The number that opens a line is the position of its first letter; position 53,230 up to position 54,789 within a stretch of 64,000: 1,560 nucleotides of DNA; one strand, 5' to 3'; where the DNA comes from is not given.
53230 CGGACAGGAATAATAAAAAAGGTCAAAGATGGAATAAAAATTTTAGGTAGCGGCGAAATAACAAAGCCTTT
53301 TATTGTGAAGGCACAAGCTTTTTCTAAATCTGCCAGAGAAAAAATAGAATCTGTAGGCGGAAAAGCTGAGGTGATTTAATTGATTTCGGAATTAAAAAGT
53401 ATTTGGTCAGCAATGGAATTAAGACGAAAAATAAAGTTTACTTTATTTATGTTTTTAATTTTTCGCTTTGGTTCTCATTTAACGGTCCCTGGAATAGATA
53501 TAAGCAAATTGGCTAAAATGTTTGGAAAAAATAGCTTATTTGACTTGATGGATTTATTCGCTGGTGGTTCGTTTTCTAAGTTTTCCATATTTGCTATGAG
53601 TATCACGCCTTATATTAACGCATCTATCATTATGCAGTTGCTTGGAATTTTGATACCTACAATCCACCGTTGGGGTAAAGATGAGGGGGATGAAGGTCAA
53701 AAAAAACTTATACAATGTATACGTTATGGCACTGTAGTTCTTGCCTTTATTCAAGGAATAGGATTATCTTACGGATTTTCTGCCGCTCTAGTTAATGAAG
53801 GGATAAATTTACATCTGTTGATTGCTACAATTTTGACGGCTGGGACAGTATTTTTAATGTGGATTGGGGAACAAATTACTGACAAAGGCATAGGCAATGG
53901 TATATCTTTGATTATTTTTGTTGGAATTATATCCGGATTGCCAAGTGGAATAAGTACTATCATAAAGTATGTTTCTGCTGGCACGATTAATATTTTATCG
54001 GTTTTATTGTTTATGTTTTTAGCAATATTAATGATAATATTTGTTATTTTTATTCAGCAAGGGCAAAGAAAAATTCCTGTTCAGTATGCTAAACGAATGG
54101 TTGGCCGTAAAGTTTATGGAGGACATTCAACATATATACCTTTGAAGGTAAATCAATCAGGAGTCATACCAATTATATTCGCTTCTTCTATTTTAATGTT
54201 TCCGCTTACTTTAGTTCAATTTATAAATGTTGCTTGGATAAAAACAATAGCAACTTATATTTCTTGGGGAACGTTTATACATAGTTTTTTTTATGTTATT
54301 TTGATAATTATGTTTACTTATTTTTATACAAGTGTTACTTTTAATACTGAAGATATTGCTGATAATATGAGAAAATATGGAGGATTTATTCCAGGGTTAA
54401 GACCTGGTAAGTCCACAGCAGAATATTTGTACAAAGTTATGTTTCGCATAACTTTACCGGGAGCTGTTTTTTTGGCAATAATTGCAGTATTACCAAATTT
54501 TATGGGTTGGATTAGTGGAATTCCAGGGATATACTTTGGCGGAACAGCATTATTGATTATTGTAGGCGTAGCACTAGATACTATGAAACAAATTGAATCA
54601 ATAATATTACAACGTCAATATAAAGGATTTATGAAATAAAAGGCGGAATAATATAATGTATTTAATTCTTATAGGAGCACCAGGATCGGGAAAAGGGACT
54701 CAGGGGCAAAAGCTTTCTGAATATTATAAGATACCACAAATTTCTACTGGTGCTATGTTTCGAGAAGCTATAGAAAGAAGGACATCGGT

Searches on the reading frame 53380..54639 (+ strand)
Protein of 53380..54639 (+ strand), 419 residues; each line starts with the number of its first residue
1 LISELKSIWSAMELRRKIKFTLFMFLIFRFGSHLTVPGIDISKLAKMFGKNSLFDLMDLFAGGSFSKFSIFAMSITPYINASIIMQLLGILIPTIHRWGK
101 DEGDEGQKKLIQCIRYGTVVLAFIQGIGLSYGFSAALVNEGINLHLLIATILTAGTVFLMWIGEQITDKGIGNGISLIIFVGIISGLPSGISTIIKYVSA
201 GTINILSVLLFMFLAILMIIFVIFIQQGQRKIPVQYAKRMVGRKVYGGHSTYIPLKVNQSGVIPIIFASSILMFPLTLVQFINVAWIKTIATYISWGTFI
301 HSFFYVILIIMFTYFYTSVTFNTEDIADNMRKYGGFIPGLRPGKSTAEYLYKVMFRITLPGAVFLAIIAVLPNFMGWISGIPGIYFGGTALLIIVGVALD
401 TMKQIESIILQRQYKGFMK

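Call 35: find_homologous_proteins(query=window:53380-54639:+, max_evalue=1e-30)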
Query window:53380-54639:+ (419 aa): 8000 proteins with E <= 1e-30 among 8000 candidates; the best 120 are listed.
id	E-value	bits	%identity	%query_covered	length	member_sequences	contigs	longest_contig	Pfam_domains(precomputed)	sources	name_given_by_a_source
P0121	3.7e-256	868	100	97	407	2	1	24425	PF00344.26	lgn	-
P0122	2.9e-197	674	71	100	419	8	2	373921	PF00344.26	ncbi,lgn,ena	ncbi:MAG: preprotein translocase subunit SecY [Negativicutes bacterium]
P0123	7.3e-192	656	68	100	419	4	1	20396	PF00344.26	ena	-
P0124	1.9e-180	619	67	100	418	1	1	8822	PF00344.26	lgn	-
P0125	5.4e-180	617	66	100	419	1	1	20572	PF00344.26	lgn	-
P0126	1.0e-179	616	66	100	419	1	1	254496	PF00344.26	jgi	-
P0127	1.7e-179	615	65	100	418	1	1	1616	PF00344.26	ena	-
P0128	3.7e-179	614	66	100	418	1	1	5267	PF00344.26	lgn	-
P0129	1.6e-178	612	64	100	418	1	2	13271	PF00344.26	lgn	-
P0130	4.1e-178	611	65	100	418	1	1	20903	PF00344.26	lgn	-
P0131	6.3e-178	610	65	100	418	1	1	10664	PF00344.26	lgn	-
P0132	7.4e-178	610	66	100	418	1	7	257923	PF00344.26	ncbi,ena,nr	ncbi:MAG: preprotein translocase subunit SecY [Sporomusaceae bacterium]|nr:preprotein translocase su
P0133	1.0e-177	610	65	100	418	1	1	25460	PF00344.26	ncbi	-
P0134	1.2e-177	609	65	100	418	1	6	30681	PF00344.26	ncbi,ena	-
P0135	1.2e-177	609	64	100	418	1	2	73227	PF00344.26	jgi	-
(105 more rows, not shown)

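Call 44: find_encoding_contigs(protein=P0121, flank=10000, max_places=3)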
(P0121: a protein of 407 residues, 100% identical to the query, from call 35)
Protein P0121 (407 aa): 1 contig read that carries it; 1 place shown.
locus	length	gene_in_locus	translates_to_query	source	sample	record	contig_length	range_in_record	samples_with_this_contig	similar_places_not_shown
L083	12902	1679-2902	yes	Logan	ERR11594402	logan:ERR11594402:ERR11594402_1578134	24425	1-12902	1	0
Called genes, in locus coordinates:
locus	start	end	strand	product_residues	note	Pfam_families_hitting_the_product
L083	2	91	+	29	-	?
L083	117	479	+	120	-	PF00861:Ribosomal_L18p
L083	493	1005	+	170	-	PF00333:Ribosomal_S5, PF03719:Ribosomal_S5_C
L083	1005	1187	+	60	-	PF00327:Ribosomal_L30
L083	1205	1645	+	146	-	PF00828:Ribosomal_L27A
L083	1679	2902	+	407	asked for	PF00344:SecY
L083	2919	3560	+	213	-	PF00406:ADK, PF13207:AAA_17, PF17213:Hydin_ADK (faint), PF05191:ADK_lid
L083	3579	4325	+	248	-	PF00557:Peptidase_M24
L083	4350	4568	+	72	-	PF01176:eIF-1a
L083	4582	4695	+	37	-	PF00444:Ribosomal_L36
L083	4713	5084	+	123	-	PF00416:Ribosomal_S13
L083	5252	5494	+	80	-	PF00411:Ribosomal_S11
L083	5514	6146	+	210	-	PF00163:Ribosomal_S4, PF01479:S4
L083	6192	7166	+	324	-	PF01193:RNA_pol_L, PF01000:RNA_pol_A_bac, PF03118:RNA_pol_A_CTD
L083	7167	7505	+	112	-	PF01196:Ribosomal_L17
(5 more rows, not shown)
